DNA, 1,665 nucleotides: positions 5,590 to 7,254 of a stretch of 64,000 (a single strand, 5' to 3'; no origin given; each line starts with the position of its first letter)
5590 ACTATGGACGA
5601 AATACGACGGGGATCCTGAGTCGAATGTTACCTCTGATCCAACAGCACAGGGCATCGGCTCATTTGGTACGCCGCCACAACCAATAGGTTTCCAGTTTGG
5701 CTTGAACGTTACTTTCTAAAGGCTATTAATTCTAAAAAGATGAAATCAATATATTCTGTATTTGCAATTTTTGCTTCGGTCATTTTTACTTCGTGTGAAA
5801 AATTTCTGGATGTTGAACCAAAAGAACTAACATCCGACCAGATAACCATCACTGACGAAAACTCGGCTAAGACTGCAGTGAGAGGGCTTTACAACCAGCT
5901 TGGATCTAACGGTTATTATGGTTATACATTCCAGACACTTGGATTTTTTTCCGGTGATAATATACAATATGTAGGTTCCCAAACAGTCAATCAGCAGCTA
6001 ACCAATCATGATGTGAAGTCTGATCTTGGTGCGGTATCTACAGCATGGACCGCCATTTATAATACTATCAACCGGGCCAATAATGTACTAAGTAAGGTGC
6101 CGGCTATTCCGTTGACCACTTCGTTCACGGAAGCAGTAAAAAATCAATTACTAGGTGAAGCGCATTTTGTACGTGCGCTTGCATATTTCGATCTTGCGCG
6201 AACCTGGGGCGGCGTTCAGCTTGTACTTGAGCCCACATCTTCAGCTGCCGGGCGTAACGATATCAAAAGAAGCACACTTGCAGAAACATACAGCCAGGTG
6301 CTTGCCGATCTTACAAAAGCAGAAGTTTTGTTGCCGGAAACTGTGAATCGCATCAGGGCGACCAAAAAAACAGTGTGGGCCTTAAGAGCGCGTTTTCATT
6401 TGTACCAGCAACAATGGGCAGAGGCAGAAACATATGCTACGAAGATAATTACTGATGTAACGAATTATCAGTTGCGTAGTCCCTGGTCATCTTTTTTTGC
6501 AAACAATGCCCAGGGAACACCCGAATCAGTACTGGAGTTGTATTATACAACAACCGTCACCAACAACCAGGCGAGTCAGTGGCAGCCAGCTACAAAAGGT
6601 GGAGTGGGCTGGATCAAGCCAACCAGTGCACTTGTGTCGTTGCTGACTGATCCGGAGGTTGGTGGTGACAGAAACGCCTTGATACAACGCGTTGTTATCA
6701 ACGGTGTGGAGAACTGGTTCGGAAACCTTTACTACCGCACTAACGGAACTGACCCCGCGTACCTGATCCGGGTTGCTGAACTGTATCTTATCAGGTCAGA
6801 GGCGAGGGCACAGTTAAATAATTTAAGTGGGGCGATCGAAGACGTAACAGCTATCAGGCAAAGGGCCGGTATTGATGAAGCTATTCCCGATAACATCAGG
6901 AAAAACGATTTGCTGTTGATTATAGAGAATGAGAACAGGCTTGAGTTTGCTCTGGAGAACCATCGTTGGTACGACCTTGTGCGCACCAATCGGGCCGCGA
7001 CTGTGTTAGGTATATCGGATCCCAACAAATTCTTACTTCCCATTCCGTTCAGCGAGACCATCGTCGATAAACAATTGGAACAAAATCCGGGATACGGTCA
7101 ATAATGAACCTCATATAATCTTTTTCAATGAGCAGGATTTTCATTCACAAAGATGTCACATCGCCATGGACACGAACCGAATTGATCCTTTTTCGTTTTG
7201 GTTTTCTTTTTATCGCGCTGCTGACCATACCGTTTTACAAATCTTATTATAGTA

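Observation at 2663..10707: SusC/SusD operon with no glycoside hydrolase, coupled to two 7-TM DoxX/HTTM-like proteins and a secreted beta-sandwich protein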

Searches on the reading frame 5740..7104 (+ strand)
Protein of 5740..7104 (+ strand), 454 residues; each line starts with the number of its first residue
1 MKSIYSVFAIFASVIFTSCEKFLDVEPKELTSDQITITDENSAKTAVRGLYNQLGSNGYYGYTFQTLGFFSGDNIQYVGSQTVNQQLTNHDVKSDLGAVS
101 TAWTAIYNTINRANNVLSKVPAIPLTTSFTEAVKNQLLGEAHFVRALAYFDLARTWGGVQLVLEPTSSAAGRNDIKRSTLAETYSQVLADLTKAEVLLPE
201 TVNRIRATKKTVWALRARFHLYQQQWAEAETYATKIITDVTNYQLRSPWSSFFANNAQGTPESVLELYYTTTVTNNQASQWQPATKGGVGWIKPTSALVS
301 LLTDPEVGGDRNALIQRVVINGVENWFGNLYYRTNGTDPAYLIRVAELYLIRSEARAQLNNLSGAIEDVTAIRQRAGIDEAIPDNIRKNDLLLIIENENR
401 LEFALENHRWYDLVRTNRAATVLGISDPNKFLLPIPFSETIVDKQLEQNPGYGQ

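Call 3: search_protein_families(library=pfam, proteins=[window:5740-7104:+], max_evalue=0.01)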
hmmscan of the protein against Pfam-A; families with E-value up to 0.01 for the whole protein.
window:5740-7104:+ (454 aa): 2 families
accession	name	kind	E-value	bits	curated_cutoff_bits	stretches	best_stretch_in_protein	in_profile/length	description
PF14322.12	SusD-like_3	-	1.6e-26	94.2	27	1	21-221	1-191/191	Starch-binding associating with outer membrane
PF07980.17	SusD_RagB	-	3e-23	83.3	23.1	1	334-424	150-243/297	SusD family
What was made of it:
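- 5740..7104 (+): SusD-family outer-membrane lipoprotein (454 aa, lipobox Cys19). PF14322 and PF07980 (call 3).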

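Call 4: search_protein_families(library=ncbifam, proteins=[window:5740-7104:+], max_evalue=0.01)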
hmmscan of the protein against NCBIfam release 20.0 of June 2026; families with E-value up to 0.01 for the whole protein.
window:5740-7104:+ (454 aa): 2 families
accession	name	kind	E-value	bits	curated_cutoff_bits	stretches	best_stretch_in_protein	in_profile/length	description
NF033072.0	NanU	exception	1.5e-17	63.9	425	1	2-170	2-167/521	SusD family outer membrane lipoprotein NanU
NF033071.0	SusD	exception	2.3e-15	55.8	725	2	342-421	441-515/558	starch-binding outer membrane lipoprotein SusD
